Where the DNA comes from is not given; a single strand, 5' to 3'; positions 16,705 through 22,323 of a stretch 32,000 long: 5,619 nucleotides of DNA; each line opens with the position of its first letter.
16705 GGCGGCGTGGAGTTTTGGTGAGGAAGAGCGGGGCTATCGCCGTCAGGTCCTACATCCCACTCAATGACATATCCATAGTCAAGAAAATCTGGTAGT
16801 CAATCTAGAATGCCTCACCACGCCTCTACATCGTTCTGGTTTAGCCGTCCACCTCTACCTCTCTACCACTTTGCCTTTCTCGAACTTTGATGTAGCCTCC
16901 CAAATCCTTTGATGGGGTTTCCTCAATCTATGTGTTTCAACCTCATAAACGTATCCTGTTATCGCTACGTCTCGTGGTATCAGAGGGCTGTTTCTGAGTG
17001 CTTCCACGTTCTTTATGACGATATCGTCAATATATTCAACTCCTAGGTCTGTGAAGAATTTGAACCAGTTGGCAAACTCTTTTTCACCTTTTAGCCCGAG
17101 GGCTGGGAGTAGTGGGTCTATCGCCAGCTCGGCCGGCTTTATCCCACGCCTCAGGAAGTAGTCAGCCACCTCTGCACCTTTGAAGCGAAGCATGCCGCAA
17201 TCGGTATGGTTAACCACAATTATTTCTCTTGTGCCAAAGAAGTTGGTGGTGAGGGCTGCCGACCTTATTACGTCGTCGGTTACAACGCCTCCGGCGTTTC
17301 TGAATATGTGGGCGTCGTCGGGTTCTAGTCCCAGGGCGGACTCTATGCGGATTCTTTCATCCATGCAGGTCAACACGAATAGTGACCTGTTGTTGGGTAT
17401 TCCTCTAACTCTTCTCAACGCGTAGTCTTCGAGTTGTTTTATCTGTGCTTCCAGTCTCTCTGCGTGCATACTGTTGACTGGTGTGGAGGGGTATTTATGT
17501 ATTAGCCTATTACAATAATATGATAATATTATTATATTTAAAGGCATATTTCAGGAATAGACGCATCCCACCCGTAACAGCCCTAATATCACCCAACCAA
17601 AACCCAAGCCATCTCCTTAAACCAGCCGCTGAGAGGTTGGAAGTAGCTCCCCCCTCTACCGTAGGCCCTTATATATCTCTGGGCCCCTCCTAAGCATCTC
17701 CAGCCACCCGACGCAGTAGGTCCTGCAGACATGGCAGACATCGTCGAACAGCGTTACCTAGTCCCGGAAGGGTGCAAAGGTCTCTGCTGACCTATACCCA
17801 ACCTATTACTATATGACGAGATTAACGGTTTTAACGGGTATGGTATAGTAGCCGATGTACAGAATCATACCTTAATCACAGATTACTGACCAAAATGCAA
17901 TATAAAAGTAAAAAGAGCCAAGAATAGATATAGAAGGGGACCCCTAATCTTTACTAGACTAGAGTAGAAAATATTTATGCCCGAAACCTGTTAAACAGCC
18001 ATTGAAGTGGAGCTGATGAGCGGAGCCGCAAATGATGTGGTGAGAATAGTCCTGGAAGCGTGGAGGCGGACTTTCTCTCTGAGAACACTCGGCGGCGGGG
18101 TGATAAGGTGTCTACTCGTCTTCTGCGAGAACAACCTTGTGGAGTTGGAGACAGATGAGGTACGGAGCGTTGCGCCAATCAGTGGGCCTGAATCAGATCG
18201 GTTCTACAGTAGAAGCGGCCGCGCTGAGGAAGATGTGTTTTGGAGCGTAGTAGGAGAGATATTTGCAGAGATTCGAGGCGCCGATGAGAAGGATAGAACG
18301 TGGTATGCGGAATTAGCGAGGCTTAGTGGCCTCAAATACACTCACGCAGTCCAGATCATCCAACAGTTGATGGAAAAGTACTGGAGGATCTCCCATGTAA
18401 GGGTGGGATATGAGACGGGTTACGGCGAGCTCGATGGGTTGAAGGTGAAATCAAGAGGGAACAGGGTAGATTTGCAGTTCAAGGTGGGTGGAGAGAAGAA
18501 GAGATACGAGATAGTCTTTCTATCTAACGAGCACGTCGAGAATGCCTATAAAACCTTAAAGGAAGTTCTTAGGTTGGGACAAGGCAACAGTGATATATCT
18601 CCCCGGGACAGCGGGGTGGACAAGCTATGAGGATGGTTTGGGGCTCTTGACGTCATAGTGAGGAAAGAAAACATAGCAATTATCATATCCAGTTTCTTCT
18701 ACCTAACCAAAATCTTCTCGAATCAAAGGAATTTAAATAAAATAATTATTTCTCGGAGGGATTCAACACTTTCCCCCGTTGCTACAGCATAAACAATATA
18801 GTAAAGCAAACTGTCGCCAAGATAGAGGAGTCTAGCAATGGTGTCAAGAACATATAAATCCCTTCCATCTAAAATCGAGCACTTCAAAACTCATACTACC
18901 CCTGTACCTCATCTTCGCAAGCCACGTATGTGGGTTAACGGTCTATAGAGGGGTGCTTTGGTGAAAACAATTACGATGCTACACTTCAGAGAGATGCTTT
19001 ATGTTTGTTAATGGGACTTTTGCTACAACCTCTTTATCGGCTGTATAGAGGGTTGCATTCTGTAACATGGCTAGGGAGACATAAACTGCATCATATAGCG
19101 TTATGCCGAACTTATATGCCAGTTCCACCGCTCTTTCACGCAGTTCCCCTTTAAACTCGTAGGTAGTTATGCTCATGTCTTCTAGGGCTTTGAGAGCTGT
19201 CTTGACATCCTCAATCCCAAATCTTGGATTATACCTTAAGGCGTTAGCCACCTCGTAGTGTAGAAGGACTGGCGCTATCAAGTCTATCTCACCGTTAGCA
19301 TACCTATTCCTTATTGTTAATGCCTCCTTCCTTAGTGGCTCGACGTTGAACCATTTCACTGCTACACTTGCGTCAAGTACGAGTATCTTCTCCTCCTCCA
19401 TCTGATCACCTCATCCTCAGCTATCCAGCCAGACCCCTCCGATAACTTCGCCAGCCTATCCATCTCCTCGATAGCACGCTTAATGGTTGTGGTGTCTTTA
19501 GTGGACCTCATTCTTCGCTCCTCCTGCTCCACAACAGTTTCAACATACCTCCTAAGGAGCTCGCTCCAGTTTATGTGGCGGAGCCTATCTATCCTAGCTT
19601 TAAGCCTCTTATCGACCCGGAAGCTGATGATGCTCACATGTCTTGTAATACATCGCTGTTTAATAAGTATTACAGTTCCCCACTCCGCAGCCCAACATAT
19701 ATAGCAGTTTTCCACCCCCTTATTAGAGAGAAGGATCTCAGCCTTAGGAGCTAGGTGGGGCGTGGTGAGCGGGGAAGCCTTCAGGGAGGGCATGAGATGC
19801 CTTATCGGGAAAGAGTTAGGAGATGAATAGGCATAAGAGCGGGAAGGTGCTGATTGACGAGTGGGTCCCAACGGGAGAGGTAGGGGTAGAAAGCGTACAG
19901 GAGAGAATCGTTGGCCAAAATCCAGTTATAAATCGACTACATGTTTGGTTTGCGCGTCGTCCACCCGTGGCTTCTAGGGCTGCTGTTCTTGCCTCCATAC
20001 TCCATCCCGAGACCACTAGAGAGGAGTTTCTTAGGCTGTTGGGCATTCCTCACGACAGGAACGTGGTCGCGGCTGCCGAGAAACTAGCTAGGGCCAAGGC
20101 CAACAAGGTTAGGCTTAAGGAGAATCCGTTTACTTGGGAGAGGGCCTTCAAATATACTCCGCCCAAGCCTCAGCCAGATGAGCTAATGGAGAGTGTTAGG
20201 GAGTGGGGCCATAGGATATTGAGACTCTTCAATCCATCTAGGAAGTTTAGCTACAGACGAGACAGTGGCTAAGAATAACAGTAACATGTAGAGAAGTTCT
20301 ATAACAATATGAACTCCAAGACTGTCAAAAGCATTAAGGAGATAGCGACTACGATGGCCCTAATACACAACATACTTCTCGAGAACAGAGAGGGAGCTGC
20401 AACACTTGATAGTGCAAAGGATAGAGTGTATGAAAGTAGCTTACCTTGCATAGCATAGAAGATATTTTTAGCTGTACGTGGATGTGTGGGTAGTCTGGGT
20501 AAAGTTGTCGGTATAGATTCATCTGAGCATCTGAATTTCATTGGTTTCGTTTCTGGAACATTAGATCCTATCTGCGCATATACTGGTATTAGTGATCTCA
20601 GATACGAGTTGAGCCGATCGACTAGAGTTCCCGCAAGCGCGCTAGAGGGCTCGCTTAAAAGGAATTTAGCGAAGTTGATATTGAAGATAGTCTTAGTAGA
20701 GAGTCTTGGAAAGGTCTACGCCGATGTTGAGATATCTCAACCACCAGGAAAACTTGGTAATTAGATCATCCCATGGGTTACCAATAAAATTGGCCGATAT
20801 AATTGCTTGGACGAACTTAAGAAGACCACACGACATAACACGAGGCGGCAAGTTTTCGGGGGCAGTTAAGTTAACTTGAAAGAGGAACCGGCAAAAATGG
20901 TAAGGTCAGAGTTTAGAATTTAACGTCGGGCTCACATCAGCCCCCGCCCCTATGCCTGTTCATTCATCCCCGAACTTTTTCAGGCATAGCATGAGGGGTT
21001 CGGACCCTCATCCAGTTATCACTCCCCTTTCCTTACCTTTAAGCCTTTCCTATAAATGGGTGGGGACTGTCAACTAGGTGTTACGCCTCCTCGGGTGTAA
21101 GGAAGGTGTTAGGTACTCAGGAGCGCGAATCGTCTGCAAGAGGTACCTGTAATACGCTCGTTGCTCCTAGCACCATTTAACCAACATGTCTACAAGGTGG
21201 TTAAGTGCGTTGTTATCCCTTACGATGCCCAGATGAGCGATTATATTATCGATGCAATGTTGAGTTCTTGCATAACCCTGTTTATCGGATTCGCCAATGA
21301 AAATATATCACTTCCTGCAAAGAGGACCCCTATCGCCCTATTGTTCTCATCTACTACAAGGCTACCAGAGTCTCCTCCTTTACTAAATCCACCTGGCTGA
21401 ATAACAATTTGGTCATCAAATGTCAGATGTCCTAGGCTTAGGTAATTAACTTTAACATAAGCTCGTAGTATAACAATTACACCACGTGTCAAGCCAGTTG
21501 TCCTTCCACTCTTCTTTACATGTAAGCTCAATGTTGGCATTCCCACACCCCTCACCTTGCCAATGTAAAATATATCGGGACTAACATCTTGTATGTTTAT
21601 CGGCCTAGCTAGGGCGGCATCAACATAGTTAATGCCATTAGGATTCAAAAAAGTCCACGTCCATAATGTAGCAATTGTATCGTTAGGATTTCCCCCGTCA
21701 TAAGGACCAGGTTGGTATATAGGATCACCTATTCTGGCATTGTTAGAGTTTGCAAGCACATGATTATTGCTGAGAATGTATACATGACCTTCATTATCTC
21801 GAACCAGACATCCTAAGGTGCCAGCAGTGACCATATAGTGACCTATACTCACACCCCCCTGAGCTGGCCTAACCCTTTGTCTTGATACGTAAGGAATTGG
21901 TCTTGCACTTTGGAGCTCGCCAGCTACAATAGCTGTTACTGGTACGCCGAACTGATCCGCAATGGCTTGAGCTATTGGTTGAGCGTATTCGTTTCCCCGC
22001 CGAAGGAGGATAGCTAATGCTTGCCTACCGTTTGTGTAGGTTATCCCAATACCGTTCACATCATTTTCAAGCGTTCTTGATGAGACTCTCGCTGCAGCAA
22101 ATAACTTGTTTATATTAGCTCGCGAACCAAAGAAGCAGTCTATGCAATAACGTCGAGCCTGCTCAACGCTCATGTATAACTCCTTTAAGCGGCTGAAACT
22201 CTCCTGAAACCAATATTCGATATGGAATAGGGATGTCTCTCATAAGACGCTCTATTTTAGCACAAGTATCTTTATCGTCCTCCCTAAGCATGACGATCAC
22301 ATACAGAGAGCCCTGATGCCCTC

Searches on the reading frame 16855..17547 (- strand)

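Call 3: search_protein_families(library=pfam, proteins=[window:16855-17547:-], max_evalue=1)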
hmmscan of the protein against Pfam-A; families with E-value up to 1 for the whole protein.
window:16855-17547:- (230 aa): 1 family
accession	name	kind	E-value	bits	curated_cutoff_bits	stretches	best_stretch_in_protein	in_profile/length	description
PF00484.24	Pro_CA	-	7.9e-12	46.1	25.7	1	57-205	2-153/156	Carbonic anhydrase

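Call 4: search_protein_families(library=ncbifam, proteins=[window:16855-17547:-], max_evalue=1)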
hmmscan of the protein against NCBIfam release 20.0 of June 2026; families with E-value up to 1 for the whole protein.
window:16855-17547:- (230 aa): 2 families
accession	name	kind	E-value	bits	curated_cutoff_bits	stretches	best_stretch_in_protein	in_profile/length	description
NF011765.0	PRK15219.1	subfamily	2.5e-06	27.1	221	1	56-122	92-158/245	carbonic anhydrase family protein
NF007756.0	PRK10437.1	equivalog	0.0025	17.3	251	1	56-120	37-104/220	carbonate dehydratase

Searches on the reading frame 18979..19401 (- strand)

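Call 79: search_protein_families(library=pfam, proteins=[window:18979-19401:-], max_evalue=0.01)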
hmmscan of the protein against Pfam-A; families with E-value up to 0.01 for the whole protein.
window:18979-19401:- (140 aa): 1 family
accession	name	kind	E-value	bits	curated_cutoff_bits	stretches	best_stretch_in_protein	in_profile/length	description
PF01850.27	PIN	-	5e-11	43.7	23.6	1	8-124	2-113/120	PIN domain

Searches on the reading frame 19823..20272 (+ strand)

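Call 79: search_protein_families(library=pfam, proteins=[window:19823-20272:+], max_evalue=0.01)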
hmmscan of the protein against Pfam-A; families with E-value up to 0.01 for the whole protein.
window:19823-20272:+ (149 aa): 1 family
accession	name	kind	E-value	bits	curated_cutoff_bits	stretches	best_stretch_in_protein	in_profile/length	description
PF06634.17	DUF1156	-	2.3e-11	44.1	24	1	15-62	2-49/73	Protein of unknown function (DUF1156)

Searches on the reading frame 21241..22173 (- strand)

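Call 79: search_protein_families(library=pfam, proteins=[window:21241-22173:-], max_evalue=0.01)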
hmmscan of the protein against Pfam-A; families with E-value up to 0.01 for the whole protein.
window:21241-22173:- (310 aa): 2 families
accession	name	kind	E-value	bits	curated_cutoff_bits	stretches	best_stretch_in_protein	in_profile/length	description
PF25819.1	Nal1_C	-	2.5e-06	27.3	26.1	1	116-288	30-229/268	Nal1 C-terminal domain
PF13365.12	Trypsin_2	-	0.00017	22.8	27.6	1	121-283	3-144/144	Trypsin-like peptidase domain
